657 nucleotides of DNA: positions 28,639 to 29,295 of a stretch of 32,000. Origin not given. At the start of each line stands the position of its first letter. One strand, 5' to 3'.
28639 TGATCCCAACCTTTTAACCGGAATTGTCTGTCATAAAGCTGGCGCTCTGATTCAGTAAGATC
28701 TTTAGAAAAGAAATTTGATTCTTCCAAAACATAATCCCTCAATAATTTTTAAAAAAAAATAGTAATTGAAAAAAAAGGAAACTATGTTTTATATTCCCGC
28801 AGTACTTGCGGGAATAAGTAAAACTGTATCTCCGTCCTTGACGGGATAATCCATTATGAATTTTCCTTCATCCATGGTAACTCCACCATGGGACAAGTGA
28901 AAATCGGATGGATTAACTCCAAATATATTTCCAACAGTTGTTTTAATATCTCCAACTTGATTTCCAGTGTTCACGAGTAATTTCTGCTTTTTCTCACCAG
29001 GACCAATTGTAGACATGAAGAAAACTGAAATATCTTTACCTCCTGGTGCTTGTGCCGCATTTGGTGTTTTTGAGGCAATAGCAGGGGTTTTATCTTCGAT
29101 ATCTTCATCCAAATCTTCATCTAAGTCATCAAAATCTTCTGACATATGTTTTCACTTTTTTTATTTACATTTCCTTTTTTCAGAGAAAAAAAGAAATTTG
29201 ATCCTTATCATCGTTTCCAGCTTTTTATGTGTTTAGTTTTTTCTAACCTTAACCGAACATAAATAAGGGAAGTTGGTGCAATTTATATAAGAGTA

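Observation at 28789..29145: Ub-like protein has a 40-aa polyacidic N-terminal extension and ends in -TAGI instead of a Gly-Gly terminus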

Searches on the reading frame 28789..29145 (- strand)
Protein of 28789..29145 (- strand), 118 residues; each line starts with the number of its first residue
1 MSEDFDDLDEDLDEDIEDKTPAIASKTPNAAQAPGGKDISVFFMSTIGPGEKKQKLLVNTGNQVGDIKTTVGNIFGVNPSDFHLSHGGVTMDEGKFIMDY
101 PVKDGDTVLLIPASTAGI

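Call 6: search_protein_families(library=pfam, proteins=[window:28789-29145:-], max_evalue=0.1)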
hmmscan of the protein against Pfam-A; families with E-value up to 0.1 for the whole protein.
window:28789-29145:- (118 aa): 2 families
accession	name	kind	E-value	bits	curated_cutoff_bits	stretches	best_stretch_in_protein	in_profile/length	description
PF00240.29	ubiquitin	-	6.5e-05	23.1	25.4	1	53-110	10-67/72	Ubiquitin family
PF16775.10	ZoocinA_TRD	-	0.054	14.1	27.4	1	59-111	45-97/106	Target recognition domain of lytic exoenzyme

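Call 7: search_solved_structures(query=window:28789-29145:-, max_evalue=10, show_alignments=3)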
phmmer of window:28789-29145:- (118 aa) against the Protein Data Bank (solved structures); distinct sequences matched with E-value up to 10: 213 (the best 60 are shown).
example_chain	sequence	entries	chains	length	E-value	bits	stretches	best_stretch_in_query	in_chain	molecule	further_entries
8pql_U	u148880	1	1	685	1.4e-21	80.5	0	56-111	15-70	Ubiquitin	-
8pql_E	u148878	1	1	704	1.8e-21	80.1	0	55-111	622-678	Polyubiquitin-C,Nucleotide exchange factor SIL1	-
8q7r_U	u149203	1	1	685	2.2e-21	79.8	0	55-111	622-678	Ubiquitin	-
7yui_A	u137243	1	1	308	1.7e-09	41.4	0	54-111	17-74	Polyubiquitin-C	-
5b83_A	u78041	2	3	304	2.1e-09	41.2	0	55-111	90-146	tetra ubiquitin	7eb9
5h07_A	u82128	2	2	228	9.8e-07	32.5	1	55-111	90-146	Polyubiquitin-C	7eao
5vix_A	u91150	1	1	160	0.00013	25.8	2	53-111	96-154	Polyubiquitin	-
3u30_A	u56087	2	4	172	0.00022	24.9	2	33-111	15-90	linear di-ubiquitin | Di-Ubiquitin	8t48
6n5m_A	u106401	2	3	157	0.00051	23.8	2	53-111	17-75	Polyubiquitin-C | Ubiquitin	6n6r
7tv4_C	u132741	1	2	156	0.00057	23.6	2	54-111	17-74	Polyubiquitin-C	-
4ksl_D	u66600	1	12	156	0.00062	23.5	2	55-111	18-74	Polyubiquitin-C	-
4zqs_A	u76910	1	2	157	0.00063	23.5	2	55-111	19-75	ubiquitin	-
9m8w_A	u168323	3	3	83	0.00064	23.5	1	52-112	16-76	ProteinMPNN-designed ubiquitin variant R4 | NMR structure ofProteinMPNN-designed ubiquitin variant R4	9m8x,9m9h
2zvn_A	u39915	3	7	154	0.00064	23.5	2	55-111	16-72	UBC protein | Ubiquitin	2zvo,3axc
2w9n_A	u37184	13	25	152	0.00066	23.4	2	54-111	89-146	UBIQUITIN | Polyubiquitin-C | Polyubiquitin-B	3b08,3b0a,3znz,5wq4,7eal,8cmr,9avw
8hm1_A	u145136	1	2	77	0.012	19.4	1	58-110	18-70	Putative ubiquitin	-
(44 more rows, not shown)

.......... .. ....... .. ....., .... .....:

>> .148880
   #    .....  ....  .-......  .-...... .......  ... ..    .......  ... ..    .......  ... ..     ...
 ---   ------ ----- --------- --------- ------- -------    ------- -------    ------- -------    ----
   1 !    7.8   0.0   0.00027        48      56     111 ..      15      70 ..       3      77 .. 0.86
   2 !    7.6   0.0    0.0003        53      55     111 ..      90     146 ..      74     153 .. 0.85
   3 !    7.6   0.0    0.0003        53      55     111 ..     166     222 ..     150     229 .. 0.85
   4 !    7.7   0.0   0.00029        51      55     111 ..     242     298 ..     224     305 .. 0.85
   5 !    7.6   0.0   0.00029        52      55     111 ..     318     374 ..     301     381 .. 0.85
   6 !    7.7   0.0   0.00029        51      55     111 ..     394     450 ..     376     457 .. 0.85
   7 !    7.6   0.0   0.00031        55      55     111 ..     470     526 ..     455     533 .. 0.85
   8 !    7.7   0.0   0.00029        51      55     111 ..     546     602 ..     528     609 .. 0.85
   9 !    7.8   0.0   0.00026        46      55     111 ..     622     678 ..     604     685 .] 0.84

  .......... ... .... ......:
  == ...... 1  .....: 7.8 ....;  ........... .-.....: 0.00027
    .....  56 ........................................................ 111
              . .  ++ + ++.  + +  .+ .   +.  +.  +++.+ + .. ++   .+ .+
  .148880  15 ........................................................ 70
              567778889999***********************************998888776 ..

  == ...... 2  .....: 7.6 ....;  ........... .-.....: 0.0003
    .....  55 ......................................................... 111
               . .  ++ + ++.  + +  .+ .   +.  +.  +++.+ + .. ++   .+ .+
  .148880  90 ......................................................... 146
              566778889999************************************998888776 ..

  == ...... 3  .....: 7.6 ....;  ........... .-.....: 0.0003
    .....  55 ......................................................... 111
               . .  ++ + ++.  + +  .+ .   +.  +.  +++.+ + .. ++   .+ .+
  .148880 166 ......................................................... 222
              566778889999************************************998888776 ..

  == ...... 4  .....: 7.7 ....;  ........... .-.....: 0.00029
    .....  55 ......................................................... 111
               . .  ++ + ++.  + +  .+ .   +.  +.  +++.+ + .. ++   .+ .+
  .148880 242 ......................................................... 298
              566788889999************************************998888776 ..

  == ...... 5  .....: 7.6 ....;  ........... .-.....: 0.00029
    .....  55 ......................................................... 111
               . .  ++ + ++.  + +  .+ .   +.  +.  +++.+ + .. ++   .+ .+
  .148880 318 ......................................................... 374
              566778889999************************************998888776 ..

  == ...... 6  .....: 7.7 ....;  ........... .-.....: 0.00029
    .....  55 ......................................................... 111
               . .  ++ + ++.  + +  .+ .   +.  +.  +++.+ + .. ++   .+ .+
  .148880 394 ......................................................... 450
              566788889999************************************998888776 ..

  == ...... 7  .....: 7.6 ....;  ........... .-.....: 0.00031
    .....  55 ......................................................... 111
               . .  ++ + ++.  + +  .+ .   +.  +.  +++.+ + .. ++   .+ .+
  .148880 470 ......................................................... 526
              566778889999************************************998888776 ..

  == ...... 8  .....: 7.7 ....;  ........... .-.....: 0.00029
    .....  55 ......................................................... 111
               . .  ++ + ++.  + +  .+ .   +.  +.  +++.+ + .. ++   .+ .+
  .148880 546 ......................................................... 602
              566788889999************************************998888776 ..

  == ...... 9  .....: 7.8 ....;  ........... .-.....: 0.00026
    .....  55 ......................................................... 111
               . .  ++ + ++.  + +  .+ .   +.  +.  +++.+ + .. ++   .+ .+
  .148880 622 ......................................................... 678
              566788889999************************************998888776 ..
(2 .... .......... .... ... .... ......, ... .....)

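Call 8: find_homologous_proteins(query=window:28789-29145:-, max_evalue=0.001)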
Query window:28789-29145:- (118 aa): 727 proteins with E <= 0.001 among 793 candidates; the best 120 are listed.
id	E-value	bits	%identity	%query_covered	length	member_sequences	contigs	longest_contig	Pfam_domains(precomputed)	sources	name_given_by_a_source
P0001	2.1e-65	236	91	85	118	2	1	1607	-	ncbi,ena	-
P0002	9.2e-64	231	89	87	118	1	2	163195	PF00240.30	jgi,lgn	jgi:hypothetical protein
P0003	1.4e-62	227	88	88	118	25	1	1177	-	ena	-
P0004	3.1e-62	226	88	91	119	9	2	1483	PF00240.30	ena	-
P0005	3.7e-62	226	86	85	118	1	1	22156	PF00240.30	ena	-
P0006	6.0e-59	215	83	100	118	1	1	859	-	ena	-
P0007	3.1e-55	204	80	87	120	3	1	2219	PF00240.30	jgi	jgi:molybdopterin converting factor small subunit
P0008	5.0e-55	203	83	84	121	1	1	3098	-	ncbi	ncbi:MAG: ubiquitin-like domain-containing protein [Promethearchaeota archaeon]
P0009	1.1e-54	202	86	84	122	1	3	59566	-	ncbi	-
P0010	3.3e-54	200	84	85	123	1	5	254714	-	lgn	-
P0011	4.7e-54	200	77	100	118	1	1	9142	PF00240.30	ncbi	-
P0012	5.7e-54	199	82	84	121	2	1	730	-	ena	-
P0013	1.2e-53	198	79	92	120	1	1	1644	-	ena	-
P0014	4.8e-53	196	80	86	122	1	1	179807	-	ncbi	ncbi:ubiquitin-like domain-containing protein [Candidatus Harpocratesius sp.]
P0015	1.2e-52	195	83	84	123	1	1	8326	-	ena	-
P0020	5.1e-48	180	77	86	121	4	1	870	PF00240.30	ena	-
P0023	3.6e-47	178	77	85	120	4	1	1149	PF00240.30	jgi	jgi:molybdopterin converting factor small subunit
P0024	3.9e-47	177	78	84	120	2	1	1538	PF00240.30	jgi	-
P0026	2.4e-46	175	73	86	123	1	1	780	PF00240.30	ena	-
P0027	3.3e-46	174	75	87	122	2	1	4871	PF00240.30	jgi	jgi:hypothetical protein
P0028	1.7e-45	172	73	87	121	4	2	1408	PF00240.30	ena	-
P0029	2.6e-45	172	70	87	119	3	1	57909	PF00240.30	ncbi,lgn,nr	ncbi:MAG: hypothetical protein EU530_01055 [Promethearchaeota archaeon]|nr:MAG: hypothetical protein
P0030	2.6e-45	172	73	98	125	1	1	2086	PF00240.30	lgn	-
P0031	4.1e-45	171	71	90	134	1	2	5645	PF00240.30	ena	-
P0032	1.5e-44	169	70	99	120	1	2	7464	PF00240.30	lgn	-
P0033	1.7e-44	169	75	84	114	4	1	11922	PF00240.30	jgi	jgi:hypothetical protein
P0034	2.9e-44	168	75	85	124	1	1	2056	PF00240.30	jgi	-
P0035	4.5e-44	168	74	84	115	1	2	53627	PF00240.30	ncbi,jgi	ncbi:MAG: ubiquitin-like domain-containing protein [Candidatus Helarchaeota archaeon]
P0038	9.1e-44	167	73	84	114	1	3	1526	PF00240.30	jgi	jgi:hypothetical protein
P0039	2.0e-43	165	69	96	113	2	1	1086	PF00240.30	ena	-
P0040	2.1e-43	165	74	81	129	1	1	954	PF00240.30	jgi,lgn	jgi:molybdopterin converting factor small subunit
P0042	3.1e-43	165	73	90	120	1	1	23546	PF00240.30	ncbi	ncbi:MAG: ubiquitin-like domain-containing protein [Candidatus Hodarchaeota archaeon]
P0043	1.0e-42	163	71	95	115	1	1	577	PF00240.30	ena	-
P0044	1.0e-42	163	67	100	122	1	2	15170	PF00240.30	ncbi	-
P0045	1.0e-42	163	67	86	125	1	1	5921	PF00240.30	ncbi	-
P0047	1.4e-42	163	70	100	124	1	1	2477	PF00240.30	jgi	-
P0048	1.6e-42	162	70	94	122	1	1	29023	PF00240.30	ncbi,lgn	ncbi:MAG: hypothetical protein Kow0069_36780 [Promethearchaeota archaeon]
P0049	2.2e-42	162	71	99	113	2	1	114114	PF00240.30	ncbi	ncbi:MAG: ubiquitin-like domain-containing protein [Candidatus Helarchaeota archaeon]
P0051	4.0e-42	161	74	87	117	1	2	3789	PF00240.30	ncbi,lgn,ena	-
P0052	5.4e-42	161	70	95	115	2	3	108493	PF00240.30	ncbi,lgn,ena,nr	ncbi:MAG: hypothetical protein HWN65_06945 [Candidatus Helarchaeota archaeon]|nr:hypothetical protei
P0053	7.6e-42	160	73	84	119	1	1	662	PF00240.30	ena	-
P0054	1.2e-41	160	70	99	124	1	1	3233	PF00240.30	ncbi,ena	-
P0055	1.2e-41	160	72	81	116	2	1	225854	PF00240.30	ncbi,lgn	ncbi:MAG: ubiquitin-like domain-containing protein [Promethearchaeota archaeon]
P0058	2.1e-41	159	71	82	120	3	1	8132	PF00240.30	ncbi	-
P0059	2.7e-41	159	72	84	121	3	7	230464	PF00240.30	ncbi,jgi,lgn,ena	-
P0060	3.7e-41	158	70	84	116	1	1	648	PF00240.30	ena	-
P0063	4.7e-41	158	70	95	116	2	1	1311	PF00240.30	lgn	-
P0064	5.4e-41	158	68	98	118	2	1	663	PF00240.30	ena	-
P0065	5.6e-41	158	71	81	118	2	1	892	PF00240.30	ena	-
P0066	9.0e-41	157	69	95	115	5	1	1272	PF00240.30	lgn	-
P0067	1.3e-40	156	73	85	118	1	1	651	PF00240.30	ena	-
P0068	1.5e-40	156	69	95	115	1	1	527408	PF00240.30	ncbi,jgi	ncbi:MAG: ubiquitin-like domain-containing protein [Candidatus Helarchaeota archaeon]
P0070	1.5e-40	156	72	87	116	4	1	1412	PF00240.30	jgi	-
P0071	2.7e-40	155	70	86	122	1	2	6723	PF00240.30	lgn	-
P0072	2.7e-40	155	66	95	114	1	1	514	PF00240.30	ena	-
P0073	3.2e-40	155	72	84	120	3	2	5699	PF00240.30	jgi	jgi:molybdopterin converting factor small subunit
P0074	3.3e-40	155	65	89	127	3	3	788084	PF00240.30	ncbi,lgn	ncbi:MAG: ubiquitin-like domain-containing protein [Candidatus Hodarchaeota archaeon]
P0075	3.6e-40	155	71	84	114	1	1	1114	PF00240.30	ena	-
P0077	4.8e-40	155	70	84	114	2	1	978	PF00240.30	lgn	-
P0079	6.2e-40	154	72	84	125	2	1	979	PF00240.30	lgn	-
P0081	8.1e-40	154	62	99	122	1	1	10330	PF00240.30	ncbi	-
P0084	1.4e-39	153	69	86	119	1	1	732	PF00240.30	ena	-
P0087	1.5e-39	153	65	99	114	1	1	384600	PF00240.30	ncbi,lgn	-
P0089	2.1e-39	152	61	99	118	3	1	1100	PF00240.30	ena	-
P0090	2.2e-39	152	68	82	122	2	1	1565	PF00240.30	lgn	-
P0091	2.3e-39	152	66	93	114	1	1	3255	PF00240.30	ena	-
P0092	2.3e-39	152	70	84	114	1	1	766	PF00240.30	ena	-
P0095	2.8e-39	152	67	84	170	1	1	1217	PF00240.30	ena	-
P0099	3.7e-39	152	67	86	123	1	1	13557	PF00240.30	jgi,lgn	jgi:hypothetical protein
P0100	7.0e-39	151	67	96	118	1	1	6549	PF00240.30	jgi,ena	-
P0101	8.0e-39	151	67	95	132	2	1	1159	PF00240.30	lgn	-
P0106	1.1e-38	150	68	86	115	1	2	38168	PF00240.30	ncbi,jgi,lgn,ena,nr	ncbi:MAG TPA: ubiquitin-like domain-containing protein [Candidatus Deferrimicrobium sp.]|nr:ubiquiti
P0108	1.2e-38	150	70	84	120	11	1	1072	PF00240.30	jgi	jgi:hypothetical protein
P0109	1.6e-38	150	64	96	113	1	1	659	PF00240.30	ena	-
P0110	1.7e-38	150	65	99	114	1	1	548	PF00240.30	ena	-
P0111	1.7e-38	150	71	84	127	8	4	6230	PF00240.30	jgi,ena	-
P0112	1.8e-38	149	70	81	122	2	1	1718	PF00240.30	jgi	jgi:hypothetical protein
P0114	2.6e-38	149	68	84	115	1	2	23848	PF00240.30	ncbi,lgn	-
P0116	3.2e-38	149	69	82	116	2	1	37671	PF00240.30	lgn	-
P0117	3.3e-38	149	68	92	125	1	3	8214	PF00240.30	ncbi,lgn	ncbi:MAG: ubiquitin-like domain-containing protein [Promethearchaeia archaeon]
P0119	4.2e-38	148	68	99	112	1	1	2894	PF00240.30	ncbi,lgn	-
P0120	4.3e-38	148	65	99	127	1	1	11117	PF00240.30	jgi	jgi:molybdopterin converting factor small subunit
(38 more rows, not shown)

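Call 14: find_encoding_contigs(protein=window:28789-29145:-, flank=10000, max_places=4)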
Protein window:28789-29145:- (118 aa): 5 contigs read that carry it; 4 places shown.
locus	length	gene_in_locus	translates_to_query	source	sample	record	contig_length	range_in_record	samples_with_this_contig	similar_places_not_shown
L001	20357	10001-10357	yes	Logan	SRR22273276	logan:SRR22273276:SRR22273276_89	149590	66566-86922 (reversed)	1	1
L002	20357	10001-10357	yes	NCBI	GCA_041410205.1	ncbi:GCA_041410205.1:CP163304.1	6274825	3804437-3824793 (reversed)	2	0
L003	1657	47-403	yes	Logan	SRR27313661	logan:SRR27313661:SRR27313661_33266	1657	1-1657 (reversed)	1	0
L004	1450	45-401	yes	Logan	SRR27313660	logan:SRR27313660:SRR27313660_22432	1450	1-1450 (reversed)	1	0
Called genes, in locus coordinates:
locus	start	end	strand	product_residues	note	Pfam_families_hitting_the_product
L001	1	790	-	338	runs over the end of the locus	PF02826:2-Hacid_dh_C (weak), PF07991:KARI_N, PF01450:KARI_C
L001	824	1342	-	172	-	PF01842:ACT (faint), PF22629:ACT_AHAS_ss, PF13710:ACT_5, PF10369:ALS_ss_C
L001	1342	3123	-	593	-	PF02776:TPP_enzyme_N, PF00205:TPP_enzyme_M, PF02775:TPP_enzyme_C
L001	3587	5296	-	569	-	PF00682:HMGL-like, PF22617:HCS_D2, PF08502:LeuA_dimer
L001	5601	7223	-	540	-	PF00682:HMGL-like, PF22617:HCS_D2, PF08502:LeuA_dimer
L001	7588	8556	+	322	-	-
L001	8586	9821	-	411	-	-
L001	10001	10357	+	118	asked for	-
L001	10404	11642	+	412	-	PF00899:ThiF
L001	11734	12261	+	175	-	PF00179:UQ_con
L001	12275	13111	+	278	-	PF01398:JAB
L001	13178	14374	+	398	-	-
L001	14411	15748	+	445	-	PF05977:MFS_3, PF07690:MFS_1, PF13347:MFS_2 (faint)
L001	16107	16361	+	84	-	-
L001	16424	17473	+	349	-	-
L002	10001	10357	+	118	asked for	-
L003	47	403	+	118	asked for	-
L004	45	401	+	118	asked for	-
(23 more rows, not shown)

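Call 16: find_encoding_contigs(protein=P0068, flank=8000, max_places=1)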
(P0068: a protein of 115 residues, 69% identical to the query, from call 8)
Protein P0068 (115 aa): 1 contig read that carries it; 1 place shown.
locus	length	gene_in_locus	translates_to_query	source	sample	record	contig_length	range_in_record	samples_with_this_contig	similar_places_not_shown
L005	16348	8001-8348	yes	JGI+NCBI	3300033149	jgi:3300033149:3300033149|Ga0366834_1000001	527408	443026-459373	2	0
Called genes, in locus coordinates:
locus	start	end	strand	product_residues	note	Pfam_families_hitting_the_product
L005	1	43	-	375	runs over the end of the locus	PF01408:GFO_IDH_MocA, PF02629:CoA_binding (weak), PF22725:GFO_IDH_MocA_C3, PF02894:GFO_IDH_MocA_C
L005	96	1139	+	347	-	PF00583:Acetyltransf_1 (weak), PF13527:Acetyltransf_9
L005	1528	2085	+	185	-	-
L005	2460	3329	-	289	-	PF00400:WD40, PF23381:Beta-prop_IFT122_1st, PF24105:Beta-prop_CAF1B_HIR1, PF24807:WD40_CDC20-Fz, PF24817:WD40_WDHD1_1st, PF25174:Beta-prop_THOC3, PF25175:Beta-prop_WDR5, PF25172:Beta-prop_WDR3_2nd, +51 more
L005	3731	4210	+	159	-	PF02566:OsmC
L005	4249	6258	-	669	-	PF00501:AMP-binding, PF13193:AMP-binding_C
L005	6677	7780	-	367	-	-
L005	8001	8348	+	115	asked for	PF00240:ubiquitin (weak)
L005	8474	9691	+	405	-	PF00899:ThiF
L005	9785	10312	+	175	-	PF00179:UQ_con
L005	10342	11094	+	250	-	PF03665:UPF0172 (faint), PF01398:JAB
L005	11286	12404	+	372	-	-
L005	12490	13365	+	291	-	PF00753:Lactamase_B, PF19583:ODP (faint), PF12706:Lactamase_B_2 (weak)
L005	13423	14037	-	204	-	-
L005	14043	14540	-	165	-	-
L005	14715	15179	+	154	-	PF01575:MaoC_dehydratas, PF13452:FAS1_DH_region (weak)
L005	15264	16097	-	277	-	-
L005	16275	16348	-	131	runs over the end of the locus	PF01022:HTH_5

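Call 17: find_encoding_contigs(protein=P0074, flank=8000, max_places=1)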
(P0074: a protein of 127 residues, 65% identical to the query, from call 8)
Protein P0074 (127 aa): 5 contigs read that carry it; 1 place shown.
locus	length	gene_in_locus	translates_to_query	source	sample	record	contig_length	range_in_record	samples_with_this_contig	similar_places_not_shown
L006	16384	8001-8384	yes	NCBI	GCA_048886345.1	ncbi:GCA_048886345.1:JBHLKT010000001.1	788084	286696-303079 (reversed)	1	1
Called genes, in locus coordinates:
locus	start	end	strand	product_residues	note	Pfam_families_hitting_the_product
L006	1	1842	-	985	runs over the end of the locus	PF01411:tRNA-synt_2c, PF07973:tRNA_SAD, PF02272:DHHA1 (weak)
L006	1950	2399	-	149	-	PF01243:PNPOx_N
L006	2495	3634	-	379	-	PF00091:Tubulin, PF12327:FtsZ_C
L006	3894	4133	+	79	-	-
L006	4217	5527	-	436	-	PF27218:MJ0043_C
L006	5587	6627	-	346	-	PF01909:NTP_transf_2 (weak)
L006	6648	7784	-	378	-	-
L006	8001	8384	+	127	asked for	PF00240:ubiquitin (weak)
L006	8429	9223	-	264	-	-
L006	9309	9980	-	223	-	PF01022:HTH_5 (faint), PF03444:WHD_HrcA (weak)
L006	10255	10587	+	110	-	PF00240:ubiquitin (weak)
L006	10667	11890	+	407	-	PF00899:ThiF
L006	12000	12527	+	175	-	PF00179:UQ_con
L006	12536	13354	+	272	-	PF01398:JAB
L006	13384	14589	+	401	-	-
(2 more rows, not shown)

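Call 19: predict_structure(alignment_id=A1)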
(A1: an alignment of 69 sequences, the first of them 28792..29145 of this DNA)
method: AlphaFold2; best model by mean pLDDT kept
length: 118 residues; sequences in the alignment: 69
mean_pLDDT: 78.6   pTM: 0.60
mean pLDDT of the five models: 78.6, 77.4, 73.7, 71.9, 71.2
residues with pLDDT >= 90: 53; 70-90: 29; 50-70: 31; < 50: 5
segments of 3 or more residues with pLDDT < 50: none
pLDDT, mean of each block of 10 residues (from residue 1): 52 53 57 82 84 90 92 90 91 91 92 67
secondary structure, 60 per line:
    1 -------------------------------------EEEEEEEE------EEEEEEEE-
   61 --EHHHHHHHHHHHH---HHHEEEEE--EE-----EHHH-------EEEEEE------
elements in order: E38-45 E52-59 H64-75 E82-86 E107-112
